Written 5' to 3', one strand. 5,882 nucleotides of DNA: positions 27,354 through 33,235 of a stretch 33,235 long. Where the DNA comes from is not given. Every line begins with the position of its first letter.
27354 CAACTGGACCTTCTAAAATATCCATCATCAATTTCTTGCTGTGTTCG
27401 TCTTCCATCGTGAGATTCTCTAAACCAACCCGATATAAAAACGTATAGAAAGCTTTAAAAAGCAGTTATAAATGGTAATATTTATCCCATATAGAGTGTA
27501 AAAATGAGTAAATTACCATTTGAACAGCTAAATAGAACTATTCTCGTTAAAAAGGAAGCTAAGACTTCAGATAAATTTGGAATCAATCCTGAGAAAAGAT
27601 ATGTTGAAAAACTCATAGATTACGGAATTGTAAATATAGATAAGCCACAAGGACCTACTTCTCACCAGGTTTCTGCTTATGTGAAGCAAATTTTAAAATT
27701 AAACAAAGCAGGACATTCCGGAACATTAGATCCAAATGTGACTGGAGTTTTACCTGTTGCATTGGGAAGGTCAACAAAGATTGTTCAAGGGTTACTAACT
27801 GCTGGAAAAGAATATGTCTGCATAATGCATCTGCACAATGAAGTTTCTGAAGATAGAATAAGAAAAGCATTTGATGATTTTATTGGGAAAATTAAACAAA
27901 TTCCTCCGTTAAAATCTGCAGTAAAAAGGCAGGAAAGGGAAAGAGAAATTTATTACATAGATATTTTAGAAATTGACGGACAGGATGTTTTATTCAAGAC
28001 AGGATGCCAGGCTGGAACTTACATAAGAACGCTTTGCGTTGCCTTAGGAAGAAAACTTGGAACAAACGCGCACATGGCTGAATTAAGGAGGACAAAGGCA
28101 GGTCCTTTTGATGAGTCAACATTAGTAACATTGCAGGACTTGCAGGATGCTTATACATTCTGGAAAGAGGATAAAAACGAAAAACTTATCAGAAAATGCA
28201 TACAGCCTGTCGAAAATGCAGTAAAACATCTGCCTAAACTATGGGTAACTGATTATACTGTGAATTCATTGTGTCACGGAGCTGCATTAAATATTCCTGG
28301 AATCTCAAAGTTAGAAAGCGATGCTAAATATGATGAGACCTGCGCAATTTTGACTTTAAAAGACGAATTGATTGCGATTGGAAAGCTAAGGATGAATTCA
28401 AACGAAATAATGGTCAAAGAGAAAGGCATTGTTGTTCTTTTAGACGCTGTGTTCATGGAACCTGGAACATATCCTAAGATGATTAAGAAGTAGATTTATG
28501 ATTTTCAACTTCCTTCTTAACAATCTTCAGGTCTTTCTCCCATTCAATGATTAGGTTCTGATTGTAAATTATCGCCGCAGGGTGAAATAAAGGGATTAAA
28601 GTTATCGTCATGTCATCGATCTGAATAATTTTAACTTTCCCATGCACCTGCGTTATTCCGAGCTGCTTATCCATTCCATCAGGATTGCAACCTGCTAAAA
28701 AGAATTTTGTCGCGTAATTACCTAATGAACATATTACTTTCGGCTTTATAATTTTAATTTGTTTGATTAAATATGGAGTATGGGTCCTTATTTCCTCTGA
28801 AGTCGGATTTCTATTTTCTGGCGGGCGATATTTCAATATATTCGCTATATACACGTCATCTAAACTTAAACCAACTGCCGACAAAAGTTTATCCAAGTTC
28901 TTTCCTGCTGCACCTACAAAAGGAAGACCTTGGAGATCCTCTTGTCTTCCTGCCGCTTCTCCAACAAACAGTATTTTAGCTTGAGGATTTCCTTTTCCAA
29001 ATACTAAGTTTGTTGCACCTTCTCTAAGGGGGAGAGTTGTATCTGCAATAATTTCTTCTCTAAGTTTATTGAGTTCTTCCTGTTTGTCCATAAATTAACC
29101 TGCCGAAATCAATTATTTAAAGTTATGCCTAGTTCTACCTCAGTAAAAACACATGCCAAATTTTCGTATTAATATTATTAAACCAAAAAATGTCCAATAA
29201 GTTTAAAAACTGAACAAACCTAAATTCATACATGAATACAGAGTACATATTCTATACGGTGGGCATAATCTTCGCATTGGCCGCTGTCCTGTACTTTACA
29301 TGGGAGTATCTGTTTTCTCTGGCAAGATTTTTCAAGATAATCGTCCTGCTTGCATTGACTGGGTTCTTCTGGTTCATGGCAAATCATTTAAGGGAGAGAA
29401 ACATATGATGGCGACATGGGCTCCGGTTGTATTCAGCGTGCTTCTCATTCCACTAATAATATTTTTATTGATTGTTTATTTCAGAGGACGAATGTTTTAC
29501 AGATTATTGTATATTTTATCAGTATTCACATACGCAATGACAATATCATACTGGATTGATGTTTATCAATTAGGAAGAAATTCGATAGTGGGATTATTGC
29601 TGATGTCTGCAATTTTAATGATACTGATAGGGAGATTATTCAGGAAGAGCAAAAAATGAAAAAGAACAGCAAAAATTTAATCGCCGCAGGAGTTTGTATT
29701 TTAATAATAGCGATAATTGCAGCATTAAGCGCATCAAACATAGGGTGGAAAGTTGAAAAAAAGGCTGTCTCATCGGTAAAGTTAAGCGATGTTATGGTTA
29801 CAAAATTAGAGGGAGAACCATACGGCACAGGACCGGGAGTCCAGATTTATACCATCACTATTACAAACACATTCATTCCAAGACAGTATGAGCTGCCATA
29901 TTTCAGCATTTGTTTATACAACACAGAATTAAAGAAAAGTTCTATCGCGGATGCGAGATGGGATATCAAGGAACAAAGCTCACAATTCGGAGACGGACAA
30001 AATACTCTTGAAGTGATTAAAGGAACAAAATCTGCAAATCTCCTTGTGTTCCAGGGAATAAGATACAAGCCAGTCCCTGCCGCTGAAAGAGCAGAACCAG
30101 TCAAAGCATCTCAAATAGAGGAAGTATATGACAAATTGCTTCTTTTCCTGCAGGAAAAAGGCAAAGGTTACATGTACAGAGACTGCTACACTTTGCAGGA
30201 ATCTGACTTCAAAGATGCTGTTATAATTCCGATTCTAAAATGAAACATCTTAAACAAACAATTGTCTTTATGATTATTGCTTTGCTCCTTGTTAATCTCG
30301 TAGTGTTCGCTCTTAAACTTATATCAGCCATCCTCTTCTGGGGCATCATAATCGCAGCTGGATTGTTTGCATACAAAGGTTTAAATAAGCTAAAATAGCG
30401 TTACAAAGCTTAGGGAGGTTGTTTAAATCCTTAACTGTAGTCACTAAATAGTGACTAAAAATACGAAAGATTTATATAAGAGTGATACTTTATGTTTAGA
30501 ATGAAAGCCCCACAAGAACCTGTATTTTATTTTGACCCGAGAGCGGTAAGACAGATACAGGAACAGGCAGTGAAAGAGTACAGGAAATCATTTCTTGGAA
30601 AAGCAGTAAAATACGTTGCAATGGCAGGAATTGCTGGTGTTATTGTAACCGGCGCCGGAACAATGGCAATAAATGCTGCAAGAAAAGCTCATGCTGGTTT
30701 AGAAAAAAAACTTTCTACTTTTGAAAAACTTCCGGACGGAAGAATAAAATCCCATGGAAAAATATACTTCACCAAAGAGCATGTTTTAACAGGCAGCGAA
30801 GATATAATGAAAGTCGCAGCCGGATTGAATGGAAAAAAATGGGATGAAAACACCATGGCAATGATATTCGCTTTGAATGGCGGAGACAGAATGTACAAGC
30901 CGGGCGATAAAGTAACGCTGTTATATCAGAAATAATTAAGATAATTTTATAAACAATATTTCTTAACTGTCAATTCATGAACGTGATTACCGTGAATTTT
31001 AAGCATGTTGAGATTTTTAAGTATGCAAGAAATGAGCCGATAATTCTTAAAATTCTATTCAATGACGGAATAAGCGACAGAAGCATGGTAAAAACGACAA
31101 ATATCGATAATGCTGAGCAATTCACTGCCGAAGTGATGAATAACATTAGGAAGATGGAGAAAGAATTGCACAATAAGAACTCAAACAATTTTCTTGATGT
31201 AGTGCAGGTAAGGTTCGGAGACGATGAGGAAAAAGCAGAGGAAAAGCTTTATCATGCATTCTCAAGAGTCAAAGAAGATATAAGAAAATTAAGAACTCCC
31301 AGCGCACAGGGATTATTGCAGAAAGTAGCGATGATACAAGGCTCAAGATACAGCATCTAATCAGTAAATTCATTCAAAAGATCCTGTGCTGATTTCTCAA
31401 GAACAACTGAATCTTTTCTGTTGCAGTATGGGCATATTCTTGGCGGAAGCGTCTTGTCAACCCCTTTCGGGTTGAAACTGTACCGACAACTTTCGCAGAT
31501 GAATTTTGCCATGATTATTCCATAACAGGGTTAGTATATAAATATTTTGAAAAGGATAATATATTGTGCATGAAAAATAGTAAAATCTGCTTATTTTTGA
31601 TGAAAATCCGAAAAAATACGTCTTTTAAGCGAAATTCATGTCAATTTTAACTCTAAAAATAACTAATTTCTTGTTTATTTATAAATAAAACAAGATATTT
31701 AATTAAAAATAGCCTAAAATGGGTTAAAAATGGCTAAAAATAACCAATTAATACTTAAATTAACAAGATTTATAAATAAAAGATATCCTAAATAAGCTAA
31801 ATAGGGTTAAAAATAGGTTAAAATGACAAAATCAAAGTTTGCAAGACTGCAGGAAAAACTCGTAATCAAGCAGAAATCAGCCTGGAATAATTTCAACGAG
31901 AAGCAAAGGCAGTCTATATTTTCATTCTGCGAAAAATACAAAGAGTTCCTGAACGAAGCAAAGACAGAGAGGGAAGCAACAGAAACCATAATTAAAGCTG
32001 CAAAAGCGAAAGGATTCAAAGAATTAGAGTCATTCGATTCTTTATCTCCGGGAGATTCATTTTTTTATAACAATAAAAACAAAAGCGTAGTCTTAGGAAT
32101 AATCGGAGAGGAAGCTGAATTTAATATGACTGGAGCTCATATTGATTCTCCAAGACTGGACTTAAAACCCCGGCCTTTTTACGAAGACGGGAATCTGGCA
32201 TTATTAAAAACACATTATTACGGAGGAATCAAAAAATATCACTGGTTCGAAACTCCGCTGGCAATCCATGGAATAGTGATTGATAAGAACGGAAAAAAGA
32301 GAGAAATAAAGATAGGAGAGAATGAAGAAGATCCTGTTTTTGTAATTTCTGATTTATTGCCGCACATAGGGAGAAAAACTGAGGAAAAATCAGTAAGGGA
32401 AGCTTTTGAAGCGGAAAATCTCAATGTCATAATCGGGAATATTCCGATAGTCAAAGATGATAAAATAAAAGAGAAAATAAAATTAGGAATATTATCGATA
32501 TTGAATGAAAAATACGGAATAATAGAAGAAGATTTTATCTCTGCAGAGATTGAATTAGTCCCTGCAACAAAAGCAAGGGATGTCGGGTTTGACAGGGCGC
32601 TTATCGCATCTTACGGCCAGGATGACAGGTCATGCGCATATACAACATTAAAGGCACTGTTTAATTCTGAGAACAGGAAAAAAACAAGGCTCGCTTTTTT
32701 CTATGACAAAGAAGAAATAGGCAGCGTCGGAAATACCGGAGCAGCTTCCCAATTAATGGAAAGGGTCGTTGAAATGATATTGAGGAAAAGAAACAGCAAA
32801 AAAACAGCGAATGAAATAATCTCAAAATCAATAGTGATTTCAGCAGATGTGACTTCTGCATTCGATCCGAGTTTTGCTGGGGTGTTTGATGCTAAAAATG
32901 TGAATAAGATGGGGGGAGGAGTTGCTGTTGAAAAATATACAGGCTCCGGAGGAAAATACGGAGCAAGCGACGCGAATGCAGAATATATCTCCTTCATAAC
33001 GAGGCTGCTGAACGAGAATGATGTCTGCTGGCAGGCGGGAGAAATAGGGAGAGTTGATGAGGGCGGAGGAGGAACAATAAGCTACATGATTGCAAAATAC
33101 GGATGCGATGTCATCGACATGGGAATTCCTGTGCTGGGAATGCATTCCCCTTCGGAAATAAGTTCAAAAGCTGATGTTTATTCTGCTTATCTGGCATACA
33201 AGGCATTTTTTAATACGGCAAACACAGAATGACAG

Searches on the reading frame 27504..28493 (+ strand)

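Call 107: search_protein_families(library=pfam, proteins=[window:27504-28493:+], max_evalue=0.001)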
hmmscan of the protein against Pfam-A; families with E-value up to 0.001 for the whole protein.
window:27504-28493:+ (329 aa): 5 families
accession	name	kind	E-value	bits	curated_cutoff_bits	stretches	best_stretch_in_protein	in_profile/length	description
PF01509.24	TruB_N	-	6.5e-29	101.7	27.3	1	61-174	1-149/149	TruB family pseudouridylate synthase (N terminal domain)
PF16198.10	TruB_C_2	-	3.2e-26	91.7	29.3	1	175-240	1-65/66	tRNA pseudouridylate synthase B C-terminal domain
PF08068.17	DKCLD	-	2.9e-15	56.5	27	1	10-56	11-57/58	DKCLD (NUC011) domain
PF01472.26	PUA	-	2.5e-13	50.2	24.8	1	244-316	1-73/74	PUA domain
PF21238.2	Pus10_C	-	5.8e-06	26.5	27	1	93-177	115-201/232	Pus10, C-terminal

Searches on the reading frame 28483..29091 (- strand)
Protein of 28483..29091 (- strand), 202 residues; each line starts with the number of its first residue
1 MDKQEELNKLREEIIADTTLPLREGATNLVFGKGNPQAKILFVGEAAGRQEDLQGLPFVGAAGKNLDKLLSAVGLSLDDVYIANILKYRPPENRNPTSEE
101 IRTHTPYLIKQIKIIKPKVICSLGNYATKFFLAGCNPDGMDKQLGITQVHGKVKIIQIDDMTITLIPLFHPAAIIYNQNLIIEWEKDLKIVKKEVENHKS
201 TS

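Call 107: search_protein_families(library=pfam, proteins=[window:28483-29091:-], max_evalue=0.001)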
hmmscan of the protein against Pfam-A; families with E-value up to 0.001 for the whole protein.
window:28483-29091:- (202 aa): 1 family
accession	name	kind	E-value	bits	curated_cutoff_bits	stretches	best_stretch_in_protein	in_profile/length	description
PF03167.25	UDG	-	1.3e-33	116.5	24.3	1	31-180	1-127/141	Uracil DNA glycosylase superfamily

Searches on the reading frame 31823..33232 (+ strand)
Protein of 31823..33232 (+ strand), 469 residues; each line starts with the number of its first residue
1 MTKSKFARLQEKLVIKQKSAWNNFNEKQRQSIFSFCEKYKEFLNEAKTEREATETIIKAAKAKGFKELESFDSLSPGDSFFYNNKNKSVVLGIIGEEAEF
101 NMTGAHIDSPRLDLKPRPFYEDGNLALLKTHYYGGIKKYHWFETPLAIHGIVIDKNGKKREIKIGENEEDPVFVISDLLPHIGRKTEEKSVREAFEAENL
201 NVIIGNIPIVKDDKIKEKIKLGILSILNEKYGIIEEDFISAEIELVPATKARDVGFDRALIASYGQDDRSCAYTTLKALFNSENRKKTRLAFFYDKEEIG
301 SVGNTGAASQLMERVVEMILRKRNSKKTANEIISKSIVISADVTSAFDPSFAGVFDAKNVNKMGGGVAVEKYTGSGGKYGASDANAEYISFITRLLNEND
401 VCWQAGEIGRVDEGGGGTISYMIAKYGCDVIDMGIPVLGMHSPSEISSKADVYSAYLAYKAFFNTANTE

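Call 107: search_protein_families(library=pfam, proteins=[window:31823-33232:+], max_evalue=0.001)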
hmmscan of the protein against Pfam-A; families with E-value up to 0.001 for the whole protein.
window:31823-33232:+ (469 aa): 2 families
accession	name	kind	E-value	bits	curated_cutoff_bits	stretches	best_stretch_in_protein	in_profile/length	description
PF02127.20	Peptidase_M18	-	1.7e-99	334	24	1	42-463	1-432/432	Aminopeptidase I zinc metalloprotease (M18)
PF05343.19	Peptidase_M42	-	2.4e-06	27.3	23.2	0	327-454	174-288/292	M42 glutamyl aminopeptidase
